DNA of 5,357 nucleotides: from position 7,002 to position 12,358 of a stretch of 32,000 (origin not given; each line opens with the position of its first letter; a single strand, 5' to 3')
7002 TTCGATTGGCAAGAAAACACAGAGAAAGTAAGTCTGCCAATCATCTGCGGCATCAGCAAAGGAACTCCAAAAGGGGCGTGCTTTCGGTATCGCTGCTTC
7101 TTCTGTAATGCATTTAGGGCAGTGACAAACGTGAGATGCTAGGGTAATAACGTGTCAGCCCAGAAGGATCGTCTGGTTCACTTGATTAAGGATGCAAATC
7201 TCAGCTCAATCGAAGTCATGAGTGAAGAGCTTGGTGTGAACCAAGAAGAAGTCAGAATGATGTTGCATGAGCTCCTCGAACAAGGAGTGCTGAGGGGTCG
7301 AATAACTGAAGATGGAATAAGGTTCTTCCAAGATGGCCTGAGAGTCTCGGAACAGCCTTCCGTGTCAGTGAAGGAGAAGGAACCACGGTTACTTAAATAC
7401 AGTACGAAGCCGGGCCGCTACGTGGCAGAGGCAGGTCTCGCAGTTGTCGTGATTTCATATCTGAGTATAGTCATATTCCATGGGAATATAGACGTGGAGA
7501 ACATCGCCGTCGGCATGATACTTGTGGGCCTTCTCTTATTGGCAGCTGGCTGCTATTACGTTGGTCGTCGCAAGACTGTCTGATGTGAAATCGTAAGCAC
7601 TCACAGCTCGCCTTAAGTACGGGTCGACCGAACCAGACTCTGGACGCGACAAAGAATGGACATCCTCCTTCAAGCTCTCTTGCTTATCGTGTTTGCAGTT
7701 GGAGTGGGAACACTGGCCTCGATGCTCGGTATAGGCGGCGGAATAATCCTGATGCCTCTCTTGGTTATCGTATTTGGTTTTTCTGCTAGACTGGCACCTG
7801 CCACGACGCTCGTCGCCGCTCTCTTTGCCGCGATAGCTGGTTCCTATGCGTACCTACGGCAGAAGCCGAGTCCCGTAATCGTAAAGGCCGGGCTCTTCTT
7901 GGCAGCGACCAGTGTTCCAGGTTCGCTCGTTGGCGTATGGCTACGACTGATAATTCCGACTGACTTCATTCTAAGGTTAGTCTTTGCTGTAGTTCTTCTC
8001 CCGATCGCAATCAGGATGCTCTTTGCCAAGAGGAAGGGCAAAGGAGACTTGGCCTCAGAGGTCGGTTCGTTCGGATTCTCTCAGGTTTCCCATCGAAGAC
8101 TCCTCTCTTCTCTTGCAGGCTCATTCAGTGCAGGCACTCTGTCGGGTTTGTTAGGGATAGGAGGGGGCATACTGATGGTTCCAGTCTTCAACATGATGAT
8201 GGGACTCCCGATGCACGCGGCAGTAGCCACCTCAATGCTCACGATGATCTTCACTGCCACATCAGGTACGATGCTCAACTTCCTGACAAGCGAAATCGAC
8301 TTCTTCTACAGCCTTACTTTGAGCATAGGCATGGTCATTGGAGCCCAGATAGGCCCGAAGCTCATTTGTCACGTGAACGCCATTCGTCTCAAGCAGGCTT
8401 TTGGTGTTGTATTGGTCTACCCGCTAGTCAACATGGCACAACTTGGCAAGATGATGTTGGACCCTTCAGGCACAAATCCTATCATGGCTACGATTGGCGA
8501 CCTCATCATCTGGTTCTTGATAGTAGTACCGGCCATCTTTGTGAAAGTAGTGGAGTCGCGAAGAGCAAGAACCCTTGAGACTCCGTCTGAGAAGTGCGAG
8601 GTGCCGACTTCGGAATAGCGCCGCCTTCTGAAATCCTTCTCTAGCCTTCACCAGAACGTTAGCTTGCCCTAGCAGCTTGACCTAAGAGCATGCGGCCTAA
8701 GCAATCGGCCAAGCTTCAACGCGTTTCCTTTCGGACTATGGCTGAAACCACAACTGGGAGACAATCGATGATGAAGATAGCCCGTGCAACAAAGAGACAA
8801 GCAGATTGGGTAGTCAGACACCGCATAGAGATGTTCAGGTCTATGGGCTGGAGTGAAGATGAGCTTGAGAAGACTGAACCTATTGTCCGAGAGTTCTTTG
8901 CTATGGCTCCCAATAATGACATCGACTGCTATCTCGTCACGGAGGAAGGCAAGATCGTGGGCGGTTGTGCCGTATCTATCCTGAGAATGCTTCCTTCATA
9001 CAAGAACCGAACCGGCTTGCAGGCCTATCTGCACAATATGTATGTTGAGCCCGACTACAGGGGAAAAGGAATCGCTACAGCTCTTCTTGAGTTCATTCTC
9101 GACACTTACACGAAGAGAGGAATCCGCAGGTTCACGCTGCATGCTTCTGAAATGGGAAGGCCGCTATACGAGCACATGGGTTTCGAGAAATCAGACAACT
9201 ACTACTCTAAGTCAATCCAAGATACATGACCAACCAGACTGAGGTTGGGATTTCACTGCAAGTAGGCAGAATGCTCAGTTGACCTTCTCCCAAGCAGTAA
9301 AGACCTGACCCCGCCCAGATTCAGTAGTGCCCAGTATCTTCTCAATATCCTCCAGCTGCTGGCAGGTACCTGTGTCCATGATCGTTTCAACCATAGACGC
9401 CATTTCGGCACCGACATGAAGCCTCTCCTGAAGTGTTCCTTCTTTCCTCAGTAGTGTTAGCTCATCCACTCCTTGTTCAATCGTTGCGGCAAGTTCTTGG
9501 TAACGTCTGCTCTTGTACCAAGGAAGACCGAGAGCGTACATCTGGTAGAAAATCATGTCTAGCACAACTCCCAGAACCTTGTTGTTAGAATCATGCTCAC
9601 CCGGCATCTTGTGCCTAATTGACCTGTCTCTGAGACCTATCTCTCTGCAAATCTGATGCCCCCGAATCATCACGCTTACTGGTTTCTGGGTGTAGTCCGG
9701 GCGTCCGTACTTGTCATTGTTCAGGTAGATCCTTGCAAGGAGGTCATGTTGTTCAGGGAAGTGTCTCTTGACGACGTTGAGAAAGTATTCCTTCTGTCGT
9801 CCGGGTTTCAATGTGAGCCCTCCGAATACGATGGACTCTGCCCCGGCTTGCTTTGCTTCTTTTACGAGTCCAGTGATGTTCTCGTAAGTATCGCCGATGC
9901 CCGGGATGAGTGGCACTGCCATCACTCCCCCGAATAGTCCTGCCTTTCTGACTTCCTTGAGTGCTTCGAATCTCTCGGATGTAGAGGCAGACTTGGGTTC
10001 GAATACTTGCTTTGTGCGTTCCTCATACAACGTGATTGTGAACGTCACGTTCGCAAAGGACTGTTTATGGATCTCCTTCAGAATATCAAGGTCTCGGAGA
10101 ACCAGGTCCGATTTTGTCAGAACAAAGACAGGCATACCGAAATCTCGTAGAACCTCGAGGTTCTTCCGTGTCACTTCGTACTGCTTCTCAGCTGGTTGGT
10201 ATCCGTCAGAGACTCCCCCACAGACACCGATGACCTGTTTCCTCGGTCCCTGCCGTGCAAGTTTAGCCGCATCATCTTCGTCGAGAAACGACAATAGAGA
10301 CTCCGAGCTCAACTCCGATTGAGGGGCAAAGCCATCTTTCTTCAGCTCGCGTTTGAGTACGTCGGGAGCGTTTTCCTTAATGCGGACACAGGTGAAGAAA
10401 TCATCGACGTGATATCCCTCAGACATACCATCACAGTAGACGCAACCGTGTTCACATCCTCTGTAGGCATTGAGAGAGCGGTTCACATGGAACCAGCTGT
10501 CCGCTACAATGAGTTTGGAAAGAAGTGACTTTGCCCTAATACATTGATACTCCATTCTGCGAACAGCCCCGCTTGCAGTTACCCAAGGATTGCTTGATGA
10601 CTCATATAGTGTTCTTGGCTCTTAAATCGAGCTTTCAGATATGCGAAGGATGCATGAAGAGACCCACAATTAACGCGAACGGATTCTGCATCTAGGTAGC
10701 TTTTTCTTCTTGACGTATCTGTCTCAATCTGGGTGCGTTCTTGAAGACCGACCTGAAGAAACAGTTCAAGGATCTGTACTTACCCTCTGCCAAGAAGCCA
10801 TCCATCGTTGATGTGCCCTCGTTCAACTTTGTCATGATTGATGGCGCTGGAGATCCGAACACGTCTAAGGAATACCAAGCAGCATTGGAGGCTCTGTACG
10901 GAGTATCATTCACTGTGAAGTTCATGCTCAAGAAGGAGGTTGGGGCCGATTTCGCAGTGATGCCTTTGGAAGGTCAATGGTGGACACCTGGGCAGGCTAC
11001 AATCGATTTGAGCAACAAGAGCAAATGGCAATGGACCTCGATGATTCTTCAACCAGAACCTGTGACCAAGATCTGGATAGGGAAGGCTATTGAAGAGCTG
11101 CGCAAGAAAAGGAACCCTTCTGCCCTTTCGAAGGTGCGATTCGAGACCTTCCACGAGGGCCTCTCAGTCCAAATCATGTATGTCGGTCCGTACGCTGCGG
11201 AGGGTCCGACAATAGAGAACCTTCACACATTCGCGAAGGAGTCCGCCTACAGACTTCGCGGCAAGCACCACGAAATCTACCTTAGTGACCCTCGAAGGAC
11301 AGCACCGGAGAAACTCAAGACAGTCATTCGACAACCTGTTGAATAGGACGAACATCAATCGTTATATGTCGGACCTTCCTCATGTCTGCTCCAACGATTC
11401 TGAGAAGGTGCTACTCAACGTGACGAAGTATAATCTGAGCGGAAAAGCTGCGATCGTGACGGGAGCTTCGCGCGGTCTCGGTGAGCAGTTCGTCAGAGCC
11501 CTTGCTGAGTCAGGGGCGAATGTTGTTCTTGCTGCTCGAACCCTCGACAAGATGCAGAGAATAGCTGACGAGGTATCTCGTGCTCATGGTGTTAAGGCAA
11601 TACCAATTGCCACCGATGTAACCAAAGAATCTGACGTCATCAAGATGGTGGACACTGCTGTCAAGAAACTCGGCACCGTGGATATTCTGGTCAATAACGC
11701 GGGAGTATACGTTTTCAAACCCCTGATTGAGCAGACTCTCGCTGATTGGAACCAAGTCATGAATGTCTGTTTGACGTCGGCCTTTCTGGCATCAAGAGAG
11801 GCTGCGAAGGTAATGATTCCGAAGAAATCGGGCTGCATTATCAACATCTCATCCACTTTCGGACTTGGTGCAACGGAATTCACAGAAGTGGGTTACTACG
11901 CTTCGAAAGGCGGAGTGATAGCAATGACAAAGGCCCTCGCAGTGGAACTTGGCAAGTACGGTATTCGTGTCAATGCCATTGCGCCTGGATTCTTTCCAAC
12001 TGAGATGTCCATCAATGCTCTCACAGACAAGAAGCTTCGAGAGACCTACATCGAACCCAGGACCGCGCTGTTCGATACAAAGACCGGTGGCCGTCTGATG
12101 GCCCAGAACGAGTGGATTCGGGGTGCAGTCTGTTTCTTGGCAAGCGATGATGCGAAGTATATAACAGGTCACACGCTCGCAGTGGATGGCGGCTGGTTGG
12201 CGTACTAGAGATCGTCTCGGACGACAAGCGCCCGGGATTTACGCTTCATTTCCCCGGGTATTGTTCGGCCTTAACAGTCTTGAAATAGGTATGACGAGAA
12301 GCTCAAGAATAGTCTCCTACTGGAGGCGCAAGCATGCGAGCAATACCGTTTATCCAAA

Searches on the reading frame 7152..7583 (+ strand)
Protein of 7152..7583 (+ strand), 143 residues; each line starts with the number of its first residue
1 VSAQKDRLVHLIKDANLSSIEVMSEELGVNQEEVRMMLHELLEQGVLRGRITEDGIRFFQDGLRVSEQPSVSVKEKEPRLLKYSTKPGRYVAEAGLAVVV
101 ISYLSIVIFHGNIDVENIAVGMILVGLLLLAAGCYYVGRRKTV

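Call 9: search_protein_families(library=pfam, proteins=[window:7152-7583:+], max_evalue=0.001)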
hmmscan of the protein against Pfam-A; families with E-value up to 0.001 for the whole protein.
window:7152-7583:+ (143 aa): 1 family
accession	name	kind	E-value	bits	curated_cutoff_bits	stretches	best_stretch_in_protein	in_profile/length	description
PF01399.33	PCI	-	0.00074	20.1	22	0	19-52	41-74/84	PCI domain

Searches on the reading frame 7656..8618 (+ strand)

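Call 9: search_protein_families(library=pfam, proteins=[window:7656-8618:+], max_evalue=0.001)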
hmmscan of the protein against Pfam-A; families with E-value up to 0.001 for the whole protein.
window:7656-8618:+ (320 aa): 1 family
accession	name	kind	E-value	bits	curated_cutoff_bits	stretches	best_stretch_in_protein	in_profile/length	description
PF01925.25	TauE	-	1.7e-46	159.2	32.6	1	10-258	1-235/237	Sulfite exporter TauE/SafE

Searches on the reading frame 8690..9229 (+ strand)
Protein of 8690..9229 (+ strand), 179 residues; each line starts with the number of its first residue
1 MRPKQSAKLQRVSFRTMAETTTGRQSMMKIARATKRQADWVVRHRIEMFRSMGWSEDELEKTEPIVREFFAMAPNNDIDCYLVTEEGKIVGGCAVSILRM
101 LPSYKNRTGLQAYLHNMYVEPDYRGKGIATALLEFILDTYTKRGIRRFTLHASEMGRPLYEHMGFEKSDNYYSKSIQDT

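Call 9: search_protein_families(library=pfam, proteins=[window:8690-9229:+], max_evalue=0.001)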
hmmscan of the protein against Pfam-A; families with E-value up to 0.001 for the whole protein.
window:8690-9229:+ (179 aa): 7 families
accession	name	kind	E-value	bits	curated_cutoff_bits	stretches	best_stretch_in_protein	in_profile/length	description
PF00583.31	Acetyltransf_1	-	2.9e-16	60.2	20.7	1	60-165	15-116/116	Acetyltransferase (GNAT) family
PF13508.13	Acetyltransf_7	-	3.4e-16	59.8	27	1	79-167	4-84/84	Acetyltransferase (GNAT) domain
PF13673.13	Acetyltransf_10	-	1.8e-14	54.2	23.6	1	75-171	28-113/128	Acetyltransferase (GNAT) domain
PF13527.13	Acetyltransf_9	-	1.2e-10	42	25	1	67-167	31-126/127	Acetyltransferase (GNAT) domain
PF17013.11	Acetyltransf_15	-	1.3e-05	25.1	35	1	105-166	64-137/210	Putative acetyl-transferase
PF14542.12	Acetyltransf_CG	-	9.8e-05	22.9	30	1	103-145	16-58/80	GCN5-related N-acetyl-transferase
PF08445.16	FR47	-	0.00038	20.8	22.1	0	112-172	22-84/86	FR47-like protein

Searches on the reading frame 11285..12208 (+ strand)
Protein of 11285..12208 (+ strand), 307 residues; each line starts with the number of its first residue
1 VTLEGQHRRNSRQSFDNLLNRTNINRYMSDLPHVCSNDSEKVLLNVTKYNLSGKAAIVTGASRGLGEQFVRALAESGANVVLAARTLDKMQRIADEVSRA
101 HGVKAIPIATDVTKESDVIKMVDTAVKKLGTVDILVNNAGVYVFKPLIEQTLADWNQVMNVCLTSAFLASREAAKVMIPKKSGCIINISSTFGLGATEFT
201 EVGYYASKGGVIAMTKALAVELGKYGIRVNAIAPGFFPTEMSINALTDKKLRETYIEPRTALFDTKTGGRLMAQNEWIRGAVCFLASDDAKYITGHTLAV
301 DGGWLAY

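Call 9: search_protein_families(library=pfam, proteins=[window:11285-12208:+], max_evalue=0.001)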
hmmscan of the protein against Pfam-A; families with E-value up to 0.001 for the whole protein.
window:11285-12208:+ (307 aa): 6 families
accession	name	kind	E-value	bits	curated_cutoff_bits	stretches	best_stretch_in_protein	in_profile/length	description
PF00106.31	adh_short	-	4.7e-57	193.1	26.6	1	54-247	1-192/195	short chain dehydrogenase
PF13561.12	adh_short_C2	-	5e-57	193.6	27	1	60-304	1-235/236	Enoyl-(Acyl carrier protein) reductase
PF08659.16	KR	-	7.6e-12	45.9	22.6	1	57-163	4-113/180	KR domain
PF23441.1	SDR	-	1.6e-10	41.3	27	1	54-303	8-254/258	SDR-like rossmann domain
PF03435.24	Sacchrp_dh_NADP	-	0.00023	21.9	25.1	1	64-163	8-100/129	Saccharopine dehydrogenase NADP binding domain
PF02882.25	THF_DHG_CYH_C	-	0.00054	19.7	27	0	35-121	18-107/160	Tetrahydrofolate dehydrogenase/cyclohydrolase, NAD(P)-binding domain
